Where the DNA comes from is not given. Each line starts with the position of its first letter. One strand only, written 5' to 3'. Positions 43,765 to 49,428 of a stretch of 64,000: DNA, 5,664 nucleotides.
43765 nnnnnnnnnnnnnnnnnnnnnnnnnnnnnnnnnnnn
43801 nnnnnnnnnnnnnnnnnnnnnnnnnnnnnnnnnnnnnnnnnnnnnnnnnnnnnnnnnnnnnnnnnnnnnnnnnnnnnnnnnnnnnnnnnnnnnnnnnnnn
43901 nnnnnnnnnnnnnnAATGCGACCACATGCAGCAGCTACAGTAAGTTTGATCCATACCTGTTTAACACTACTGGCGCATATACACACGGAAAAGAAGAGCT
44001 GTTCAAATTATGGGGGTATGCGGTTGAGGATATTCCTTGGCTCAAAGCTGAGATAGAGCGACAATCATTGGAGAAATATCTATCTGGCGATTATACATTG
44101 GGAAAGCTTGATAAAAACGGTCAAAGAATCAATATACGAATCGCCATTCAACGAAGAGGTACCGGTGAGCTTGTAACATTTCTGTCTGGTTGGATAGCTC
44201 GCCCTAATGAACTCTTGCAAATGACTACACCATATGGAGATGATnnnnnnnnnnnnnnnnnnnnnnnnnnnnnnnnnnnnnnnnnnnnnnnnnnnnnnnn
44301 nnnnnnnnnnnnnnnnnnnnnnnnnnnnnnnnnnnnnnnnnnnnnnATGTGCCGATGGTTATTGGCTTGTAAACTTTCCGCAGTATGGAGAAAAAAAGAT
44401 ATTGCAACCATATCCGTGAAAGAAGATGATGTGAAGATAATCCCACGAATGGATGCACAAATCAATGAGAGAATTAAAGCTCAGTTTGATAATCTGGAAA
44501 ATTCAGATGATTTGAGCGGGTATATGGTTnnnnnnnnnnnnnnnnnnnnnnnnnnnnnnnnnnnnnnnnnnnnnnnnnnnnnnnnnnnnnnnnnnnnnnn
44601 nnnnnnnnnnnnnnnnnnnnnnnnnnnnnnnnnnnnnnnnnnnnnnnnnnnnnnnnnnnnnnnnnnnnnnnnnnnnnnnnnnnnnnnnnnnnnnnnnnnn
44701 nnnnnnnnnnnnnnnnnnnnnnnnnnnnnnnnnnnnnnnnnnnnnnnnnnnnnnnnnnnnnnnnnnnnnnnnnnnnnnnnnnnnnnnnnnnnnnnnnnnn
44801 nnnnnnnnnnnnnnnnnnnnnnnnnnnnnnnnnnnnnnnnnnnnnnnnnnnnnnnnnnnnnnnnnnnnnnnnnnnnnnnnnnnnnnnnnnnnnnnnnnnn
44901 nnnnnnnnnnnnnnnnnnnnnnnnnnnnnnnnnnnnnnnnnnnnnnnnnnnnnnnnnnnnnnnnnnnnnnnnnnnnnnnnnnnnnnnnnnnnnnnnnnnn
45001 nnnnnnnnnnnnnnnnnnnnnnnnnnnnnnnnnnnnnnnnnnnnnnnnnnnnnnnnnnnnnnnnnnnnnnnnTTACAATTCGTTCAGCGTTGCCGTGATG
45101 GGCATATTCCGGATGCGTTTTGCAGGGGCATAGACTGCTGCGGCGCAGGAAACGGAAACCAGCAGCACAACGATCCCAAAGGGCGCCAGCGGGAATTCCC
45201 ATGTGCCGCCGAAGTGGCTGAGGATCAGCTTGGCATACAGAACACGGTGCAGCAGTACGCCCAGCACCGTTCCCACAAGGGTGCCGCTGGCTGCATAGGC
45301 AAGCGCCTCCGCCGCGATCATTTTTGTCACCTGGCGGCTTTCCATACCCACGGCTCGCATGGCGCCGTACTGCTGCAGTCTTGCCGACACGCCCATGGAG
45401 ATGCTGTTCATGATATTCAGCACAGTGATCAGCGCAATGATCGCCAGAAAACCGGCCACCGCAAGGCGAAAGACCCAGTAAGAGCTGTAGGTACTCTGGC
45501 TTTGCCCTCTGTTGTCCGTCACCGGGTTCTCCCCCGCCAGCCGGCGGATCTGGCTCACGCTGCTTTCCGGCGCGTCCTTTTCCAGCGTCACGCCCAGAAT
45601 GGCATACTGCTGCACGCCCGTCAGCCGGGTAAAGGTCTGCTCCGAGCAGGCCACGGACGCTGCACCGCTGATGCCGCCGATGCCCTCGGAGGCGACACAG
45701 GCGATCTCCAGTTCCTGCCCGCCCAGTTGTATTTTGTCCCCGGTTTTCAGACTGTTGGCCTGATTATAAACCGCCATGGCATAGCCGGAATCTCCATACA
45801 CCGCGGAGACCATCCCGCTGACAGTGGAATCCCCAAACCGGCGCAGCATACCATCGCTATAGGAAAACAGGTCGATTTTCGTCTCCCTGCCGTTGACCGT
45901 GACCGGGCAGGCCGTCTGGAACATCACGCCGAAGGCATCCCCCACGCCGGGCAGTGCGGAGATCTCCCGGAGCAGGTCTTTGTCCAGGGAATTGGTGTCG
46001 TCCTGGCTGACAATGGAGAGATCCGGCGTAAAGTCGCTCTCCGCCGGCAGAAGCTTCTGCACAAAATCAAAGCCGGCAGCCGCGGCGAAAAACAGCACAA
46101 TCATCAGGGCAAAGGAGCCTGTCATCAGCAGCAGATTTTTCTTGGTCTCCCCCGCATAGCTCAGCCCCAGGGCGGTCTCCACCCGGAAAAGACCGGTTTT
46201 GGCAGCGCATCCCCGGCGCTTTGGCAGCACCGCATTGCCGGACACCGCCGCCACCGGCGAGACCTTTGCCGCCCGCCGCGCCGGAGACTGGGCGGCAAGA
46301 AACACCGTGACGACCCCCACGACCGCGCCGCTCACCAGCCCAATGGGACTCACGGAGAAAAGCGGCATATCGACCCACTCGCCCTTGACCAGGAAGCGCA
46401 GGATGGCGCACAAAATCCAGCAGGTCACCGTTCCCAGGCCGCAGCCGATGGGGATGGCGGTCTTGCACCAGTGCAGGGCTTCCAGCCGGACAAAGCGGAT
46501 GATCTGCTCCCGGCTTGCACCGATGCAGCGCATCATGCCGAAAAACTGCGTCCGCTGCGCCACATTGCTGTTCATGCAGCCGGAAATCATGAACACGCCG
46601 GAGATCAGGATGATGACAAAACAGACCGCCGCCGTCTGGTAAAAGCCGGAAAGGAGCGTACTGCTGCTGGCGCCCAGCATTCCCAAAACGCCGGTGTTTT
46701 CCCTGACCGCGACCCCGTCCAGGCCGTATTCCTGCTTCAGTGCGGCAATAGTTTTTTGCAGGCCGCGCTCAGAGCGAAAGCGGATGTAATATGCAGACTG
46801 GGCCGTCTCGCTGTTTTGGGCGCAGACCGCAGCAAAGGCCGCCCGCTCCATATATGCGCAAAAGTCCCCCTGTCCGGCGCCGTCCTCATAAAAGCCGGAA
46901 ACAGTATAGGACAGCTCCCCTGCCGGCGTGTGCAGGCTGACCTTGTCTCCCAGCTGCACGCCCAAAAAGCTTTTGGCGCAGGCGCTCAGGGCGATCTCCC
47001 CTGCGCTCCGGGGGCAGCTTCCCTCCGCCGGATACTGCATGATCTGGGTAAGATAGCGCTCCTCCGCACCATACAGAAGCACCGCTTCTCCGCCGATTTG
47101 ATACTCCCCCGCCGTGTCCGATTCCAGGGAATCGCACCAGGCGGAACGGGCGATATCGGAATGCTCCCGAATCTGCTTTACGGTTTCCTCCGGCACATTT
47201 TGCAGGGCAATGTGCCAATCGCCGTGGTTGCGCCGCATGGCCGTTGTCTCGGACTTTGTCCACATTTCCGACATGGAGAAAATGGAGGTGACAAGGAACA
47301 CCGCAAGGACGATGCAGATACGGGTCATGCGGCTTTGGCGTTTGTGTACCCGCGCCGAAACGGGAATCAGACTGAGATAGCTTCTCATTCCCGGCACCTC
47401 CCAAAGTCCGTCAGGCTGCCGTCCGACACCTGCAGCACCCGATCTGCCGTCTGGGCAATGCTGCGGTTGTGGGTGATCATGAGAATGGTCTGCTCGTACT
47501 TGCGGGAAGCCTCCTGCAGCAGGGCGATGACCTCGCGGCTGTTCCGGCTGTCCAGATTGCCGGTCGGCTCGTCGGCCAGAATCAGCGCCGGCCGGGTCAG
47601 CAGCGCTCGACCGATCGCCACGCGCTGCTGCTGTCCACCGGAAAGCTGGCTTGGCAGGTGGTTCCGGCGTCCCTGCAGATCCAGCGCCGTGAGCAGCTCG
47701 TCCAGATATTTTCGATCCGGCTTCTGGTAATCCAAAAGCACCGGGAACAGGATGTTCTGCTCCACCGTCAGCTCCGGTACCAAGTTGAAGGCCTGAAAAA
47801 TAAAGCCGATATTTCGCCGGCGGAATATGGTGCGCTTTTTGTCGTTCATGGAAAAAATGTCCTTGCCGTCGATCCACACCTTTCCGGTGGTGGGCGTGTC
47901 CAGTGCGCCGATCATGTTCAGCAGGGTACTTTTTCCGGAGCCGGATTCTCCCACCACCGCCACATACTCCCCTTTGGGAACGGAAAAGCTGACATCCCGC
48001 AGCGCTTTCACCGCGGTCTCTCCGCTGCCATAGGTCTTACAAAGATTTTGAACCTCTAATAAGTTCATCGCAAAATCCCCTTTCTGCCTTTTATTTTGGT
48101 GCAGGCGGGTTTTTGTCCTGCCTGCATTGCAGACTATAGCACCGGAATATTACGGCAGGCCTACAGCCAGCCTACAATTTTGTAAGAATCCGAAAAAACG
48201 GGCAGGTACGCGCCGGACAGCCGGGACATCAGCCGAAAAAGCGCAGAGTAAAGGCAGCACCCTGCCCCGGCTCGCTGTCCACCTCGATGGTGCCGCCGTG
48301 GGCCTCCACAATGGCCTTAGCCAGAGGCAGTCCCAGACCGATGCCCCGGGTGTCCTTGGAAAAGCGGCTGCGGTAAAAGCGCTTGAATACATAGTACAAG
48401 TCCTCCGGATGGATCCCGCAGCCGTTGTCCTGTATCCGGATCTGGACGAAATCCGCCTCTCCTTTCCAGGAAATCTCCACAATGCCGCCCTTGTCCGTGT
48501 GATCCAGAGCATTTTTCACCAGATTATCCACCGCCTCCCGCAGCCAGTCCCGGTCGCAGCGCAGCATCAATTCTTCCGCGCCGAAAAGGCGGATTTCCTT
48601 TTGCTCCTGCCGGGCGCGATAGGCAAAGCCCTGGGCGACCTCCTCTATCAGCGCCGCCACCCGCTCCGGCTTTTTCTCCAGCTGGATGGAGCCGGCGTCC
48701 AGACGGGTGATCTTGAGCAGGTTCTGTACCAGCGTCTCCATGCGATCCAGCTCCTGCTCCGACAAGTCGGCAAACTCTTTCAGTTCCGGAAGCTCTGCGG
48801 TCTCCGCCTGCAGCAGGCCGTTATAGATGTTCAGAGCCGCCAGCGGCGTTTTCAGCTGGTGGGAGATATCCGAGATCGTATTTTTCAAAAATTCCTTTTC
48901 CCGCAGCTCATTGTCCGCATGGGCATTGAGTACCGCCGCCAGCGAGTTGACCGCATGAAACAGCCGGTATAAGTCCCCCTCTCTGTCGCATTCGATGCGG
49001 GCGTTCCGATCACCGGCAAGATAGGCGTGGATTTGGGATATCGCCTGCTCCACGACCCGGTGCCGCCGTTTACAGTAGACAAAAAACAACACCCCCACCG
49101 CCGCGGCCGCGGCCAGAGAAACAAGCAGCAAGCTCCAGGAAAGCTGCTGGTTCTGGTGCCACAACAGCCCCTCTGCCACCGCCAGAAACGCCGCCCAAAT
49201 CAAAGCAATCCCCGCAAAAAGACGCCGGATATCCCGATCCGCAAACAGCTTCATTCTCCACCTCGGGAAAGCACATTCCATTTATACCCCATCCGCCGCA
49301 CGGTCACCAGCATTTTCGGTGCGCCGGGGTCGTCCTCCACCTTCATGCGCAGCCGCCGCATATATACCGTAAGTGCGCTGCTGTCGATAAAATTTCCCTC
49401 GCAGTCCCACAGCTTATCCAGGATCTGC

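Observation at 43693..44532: Orphan MuF-knuckle/DUF6883-like protein plus abutting DUF4926-like small gene: candidate uncharacterised toxin-immunity (TA-like) pair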

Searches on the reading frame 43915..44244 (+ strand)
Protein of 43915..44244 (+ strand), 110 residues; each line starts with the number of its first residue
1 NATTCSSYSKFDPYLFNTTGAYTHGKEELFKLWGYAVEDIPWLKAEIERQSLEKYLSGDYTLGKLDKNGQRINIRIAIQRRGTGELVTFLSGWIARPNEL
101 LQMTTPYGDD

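Call 55: search_protein_representatives(protein=window:43915-44244:+)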
Query: 110 residues. Proteins with E-value up to 0.001 (for the whole library): 360; up to 1e-10: 152; up to 1e-30: 8. The best 150 are listed.
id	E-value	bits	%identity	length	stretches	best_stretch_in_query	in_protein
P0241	6.3e-41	155.2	89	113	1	31-110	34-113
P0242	7.7e-38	145.2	64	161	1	1-108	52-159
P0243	4.2e-37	142.9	62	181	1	4-108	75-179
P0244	8.9e-36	138.6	61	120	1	1-107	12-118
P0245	1.4e-34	134.8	58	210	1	2-108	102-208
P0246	8.3e-34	132.3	59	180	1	1-103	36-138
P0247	2.4e-33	130.8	54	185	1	3-108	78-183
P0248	7.2e-31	122.8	53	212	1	6-108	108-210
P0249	8.2e-29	116.2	47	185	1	2-108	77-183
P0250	2.7e-28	114.5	55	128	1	16-108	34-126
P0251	1.0e-25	106.2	46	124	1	8-109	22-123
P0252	2.5e-25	104.9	61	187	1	1-82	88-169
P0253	1.5e-24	102.5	59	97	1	3-81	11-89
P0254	4.0e-24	101.1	55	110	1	25-108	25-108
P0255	3.7e-23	97.9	70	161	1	3-66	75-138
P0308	2.5e-14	69.5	45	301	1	7-108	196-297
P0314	4.2e-14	68.8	42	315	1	9-108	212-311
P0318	7.7e-14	67.9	44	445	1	6-108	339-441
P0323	1.9e-13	66.6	46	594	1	10-107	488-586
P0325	2.5e-13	66.3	40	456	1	4-108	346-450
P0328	5.3e-13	65.2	43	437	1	8-108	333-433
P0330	5.6e-13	65.2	40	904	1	3-108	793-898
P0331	5.8e-13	65.1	39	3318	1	7-108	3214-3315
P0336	8.9e-13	64.5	40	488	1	5-108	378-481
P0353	7.2e-12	61.6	40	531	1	9-108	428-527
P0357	8.0e-12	61.4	42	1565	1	7-107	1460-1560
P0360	8.9e-12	61.3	42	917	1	8-108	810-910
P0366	1.7e-11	60.4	40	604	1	2-108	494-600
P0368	2.0e-11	60.1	40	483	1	8-108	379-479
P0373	2.8e-11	59.7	37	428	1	6-108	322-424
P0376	3.5e-11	59.4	40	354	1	8-108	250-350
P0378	4.2e-11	59.1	45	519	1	9-108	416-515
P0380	5.1e-11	58.9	41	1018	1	6-107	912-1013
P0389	8.6e-11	58.1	39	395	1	9-108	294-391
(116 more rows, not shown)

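Call 58: search_protein_families(library=pfam, proteins=[P0331, P0357, P0380, P0360, P0330, P0323, P0366, P0318, P0308], max_evalue=0.001)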
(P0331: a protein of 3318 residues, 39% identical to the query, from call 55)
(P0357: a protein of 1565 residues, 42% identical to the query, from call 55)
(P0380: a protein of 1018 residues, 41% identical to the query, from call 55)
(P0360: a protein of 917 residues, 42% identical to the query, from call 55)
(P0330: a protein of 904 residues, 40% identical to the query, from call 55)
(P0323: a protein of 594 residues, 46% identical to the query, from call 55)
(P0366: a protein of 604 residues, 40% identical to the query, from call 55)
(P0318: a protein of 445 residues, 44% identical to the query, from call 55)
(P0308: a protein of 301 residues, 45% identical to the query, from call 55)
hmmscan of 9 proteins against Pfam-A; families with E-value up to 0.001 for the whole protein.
P0331 (3318 aa): 11 families
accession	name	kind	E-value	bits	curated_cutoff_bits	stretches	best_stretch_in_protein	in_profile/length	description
PF05593.20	RHS_repeat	-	4.5e-82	269.6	22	8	2398-2434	1-37/38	RHS Repeat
PF13385.13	Laminin_G_3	-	1.6e-25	90.4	27.6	1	73-237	1-151/151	Concanavalin A-like lectin/glucanases superfamily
PF24681.1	Kelch_KLHDC2_KLHL20_DRC7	-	3.6e-23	82.5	50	2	1578-1721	43-189/221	KLHDC2/KLHL20/DRC7 Kelch-repeats domain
PF24981.1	Beta-prop_ATRN-LZTR1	-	4.8e-15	56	50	2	1581-1657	143-224/289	Attractin/LZTR1 beta-propeller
PF13964.12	Kelch_6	-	6.9e-13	48.5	25.3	0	1634-1684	1-49/50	Kelch motif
PF13415.12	Kelch_3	-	8.9e-12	45.3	22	0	1694-1733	1-39/48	Galactose oxidase, central domain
PF13418.12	Kelch_4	-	2e-10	40.9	21.6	0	1696-1728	14-45/49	Galactose oxidase, central domain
PF20148.4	DUF6531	-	1.3e-09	38.7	24.1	1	790-863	2-74/74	Domain of unknown function (DUF6531)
PF21814.2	DUF6883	-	5.6e-09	36.7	27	1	3213-3314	10-107/110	Domain of unknown function (DUF6883)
PF01344.31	Kelch_1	-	1.9e-05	24.5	20.1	0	1694-1727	11-43/46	Kelch motif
PF24996.1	NANM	-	0.00055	19.3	45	0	1681-1752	49-125/350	N-acetylneuraminate epimerase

P0357 (1565 aa): 3 families
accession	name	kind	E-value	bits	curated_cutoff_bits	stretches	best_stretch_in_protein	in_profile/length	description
PF05593.20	RHS_repeat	-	3.8e-67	222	22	8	535-572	1-38/38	RHS Repeat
PF20148.4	DUF6531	-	2.2e-13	50.8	24.1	1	327-387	2-59/74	Domain of unknown function (DUF6531)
PF21814.2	DUF6883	-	9.1e-06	26.3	27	1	1459-1552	10-98/110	Domain of unknown function (DUF6883)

P0380 (1018 aa): 2 families
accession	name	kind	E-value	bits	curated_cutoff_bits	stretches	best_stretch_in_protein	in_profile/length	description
PF05593.20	RHS_repeat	-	1e-23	83.6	22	1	191-222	1-33/38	RHS Repeat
PF21814.2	DUF6883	-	5.7e-05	23.8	27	1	909-1006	7-99/110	Domain of unknown function (DUF6883)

P0360 (917 aa): 2 families
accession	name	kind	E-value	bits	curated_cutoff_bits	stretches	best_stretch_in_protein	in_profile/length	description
PF04830.18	DUF637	-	1.5e-25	90.3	26.6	1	493-650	22-168/168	Possible hemagglutinin (DUF637)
PF21814.2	DUF6883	-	9.7e-07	29.5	27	1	804-901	6-98/110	Domain of unknown function (DUF6883)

P0330 (904 aa): 4 families
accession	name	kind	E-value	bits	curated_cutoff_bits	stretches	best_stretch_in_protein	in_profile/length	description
PF05593.20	RHS_repeat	-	2.2e-40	136.7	22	4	160-196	1-37/38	RHS Repeat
PF03527.20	RHS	-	2.5e-14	53.3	27.9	1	553-583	4-34/38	RHS protein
PF21814.2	DUF6883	-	7.2e-10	39.5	27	1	788-891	2-100/110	Domain of unknown function (DUF6883)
PF25023.1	TEN_YD-shell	-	1.8e-09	36.7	50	0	392-585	626-824/909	Teneurin YD-shell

P0323 (594 aa): 1 family
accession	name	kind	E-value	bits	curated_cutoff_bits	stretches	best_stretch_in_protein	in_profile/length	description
PF21814.2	DUF6883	-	1.9e-05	25.3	27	1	502-579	29-99/110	Domain of unknown function (DUF6883)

P0366 (604 aa): 1 family
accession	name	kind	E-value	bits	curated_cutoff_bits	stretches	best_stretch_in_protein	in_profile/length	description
PF21814.2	DUF6883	-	1.5e-06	28.9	27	1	495-592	7-99/110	Domain of unknown function (DUF6883)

P0318 (445 aa): 2 families
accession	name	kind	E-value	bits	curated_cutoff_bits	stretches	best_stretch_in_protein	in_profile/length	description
PF13665.11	Tox-PAAR-like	-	1.4e-25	89.9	31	1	16-117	3-104/108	Toxin PAAR-like domain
PF21814.2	DUF6883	-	0.00015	22.4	27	1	337-434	8-100/110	Domain of unknown function (DUF6883)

P0308 (301 aa): 1 family
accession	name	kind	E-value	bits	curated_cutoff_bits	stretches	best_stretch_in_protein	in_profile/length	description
PF21814.2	DUF6883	-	8.2e-06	26.5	27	1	192-289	7-99/110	Domain of unknown function (DUF6883)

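Call 59: search_protein_families(library=pfam, proteins=[P0325, P0336, P0368, P0353, P0378, P0328, P0373, P0389, P0376, P0314], max_evalue=0.001)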
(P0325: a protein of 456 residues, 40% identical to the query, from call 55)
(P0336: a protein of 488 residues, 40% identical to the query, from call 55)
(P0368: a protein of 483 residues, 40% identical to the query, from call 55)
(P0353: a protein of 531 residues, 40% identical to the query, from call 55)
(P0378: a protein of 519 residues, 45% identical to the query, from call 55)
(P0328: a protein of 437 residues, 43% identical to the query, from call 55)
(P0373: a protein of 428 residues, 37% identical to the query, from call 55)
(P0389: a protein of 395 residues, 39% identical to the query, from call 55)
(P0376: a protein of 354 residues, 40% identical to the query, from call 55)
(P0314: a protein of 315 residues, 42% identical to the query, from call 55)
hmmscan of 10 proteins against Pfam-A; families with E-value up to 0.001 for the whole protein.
P0325 (456 aa): 1 family
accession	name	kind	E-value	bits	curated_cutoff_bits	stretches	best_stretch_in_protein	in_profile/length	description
PF21814.2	DUF6883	-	5.2e-07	30.3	27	1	347-441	9-98/110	Domain of unknown function (DUF6883)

P0336 (488 aa): 1 family
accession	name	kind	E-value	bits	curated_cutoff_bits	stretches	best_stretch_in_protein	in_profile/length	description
PF21814.2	DUF6883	-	6.9e-09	36.4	27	1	377-472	8-98/110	Domain of unknown function (DUF6883)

P0368 (483 aa): 1 family
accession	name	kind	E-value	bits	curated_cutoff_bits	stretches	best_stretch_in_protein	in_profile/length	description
PF21814.2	DUF6883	-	9.7e-08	32.7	27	1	373-470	6-98/110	Domain of unknown function (DUF6883)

P0353 (531 aa): 1 family
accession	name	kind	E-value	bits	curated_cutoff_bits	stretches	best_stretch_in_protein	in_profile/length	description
PF21814.2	DUF6883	-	1.3e-05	25.8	27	1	422-517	7-97/110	Domain of unknown function (DUF6883)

P0378 (519 aa): 1 family
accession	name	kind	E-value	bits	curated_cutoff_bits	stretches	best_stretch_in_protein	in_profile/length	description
PF21814.2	DUF6883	-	7.8e-06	26.6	27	1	411-507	8-99/110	Domain of unknown function (DUF6883)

P0328 (437 aa): 1 family
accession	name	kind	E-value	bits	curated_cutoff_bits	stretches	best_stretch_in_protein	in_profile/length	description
PF21814.2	DUF6883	-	1.5e-06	28.9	27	1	332-426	11-100/110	Domain of unknown function (DUF6883)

P0373 (428 aa): 2 families
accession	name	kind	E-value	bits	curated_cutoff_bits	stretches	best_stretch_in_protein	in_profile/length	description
PF21725.3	T7SS_signal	-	2.8e-17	63.9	27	1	11-116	59-164/241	Putative T7SS secretion signal domain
PF21814.2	DUF6883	-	0.00019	22.1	27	1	319-416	7-99/110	Domain of unknown function (DUF6883)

P0389 (395 aa): 3 families
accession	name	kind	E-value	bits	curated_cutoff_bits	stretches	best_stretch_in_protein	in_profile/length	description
PF07591.16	PT-HINT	-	3e-12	47.4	27.7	1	121-253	2-136/137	Pretoxin HINT domain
PF21814.2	DUF6883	-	3.9e-09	37.2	27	1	286-383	5-99/110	Domain of unknown function (DUF6883)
PF13403.11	Hint_2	-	4.4e-07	30.8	28.4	1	114-145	2-33/147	Hint domain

P0376 (354 aa): 1 family
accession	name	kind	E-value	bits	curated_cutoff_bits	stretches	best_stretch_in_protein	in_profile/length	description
PF21814.2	DUF6883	-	1.6e-09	38.4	27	1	245-342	7-99/110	Domain of unknown function (DUF6883)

P0314 (315 aa): 1 family
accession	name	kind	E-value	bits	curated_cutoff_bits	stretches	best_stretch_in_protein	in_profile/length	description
PF21814.2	DUF6883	-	2e-06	28.4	27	1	206-303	7-99/110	Domain of unknown function (DUF6883)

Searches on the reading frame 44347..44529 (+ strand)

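Call 3: search_protein_families(library=pfam, proteins=[window:44347-44529:+], max_evalue=1)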
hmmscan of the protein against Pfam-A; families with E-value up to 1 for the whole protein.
window:44347-44529:+ (61 aa): 1 family
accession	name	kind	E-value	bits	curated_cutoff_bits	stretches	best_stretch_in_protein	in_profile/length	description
PF08048.17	RepA1_leader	-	0.11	13.2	25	1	2-14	11-23/25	Tap RepA1 leader peptide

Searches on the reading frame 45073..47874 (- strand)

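Call 36: search_protein_families(library=pfam, proteins=[window:45073-47874:-], max_evalue=0.00001)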
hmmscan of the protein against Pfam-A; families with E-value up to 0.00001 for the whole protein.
window:45073-47874:- (933 aa): 1 family
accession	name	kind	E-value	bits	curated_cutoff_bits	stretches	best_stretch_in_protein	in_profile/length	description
PF02687.27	FtsX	-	6.2e-29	100.9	25.5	2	809-926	3-120/120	FtsX-like permease C-terminal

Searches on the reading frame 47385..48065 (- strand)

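Call 36: search_protein_families(library=pfam, proteins=[window:47385-48065:-], max_evalue=0.00001)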
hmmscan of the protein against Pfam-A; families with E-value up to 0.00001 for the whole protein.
window:47385-48065:- (226 aa): 3 families
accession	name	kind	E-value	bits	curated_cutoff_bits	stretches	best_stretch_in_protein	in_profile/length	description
PF00005.33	ABC_tran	-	1.7e-37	129.5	25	1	22-168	1-136/137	ABC transporter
PF02463.25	SMC_N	-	4.2e-08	33.3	40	0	121-214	123-212/220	RecF/RecN/SMC N terminal domain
PF13304.12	AAA_21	-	7.3e-07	30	27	0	36-118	3-83/304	AAA domain, putative AbiEii toxin, Type IV TA system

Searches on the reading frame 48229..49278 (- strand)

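Call 36: search_protein_families(library=pfam, proteins=[window:48229-49278:-], max_evalue=0.00001)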
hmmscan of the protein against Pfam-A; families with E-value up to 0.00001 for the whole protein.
window:48229-49278:- (349 aa): 2 families
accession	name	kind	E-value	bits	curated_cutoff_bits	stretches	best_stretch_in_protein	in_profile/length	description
PF02518.31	HATPase_c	-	1.7e-28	99.7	26.4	1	242-347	2-107/111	Histidine kinase-, DNA gyrase B-, and HSP90-like ATPase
PF00512.31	HisKA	-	8.6e-13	48.6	26.9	1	133-196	4-66/66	His Kinase A (phospho-acceptor) domain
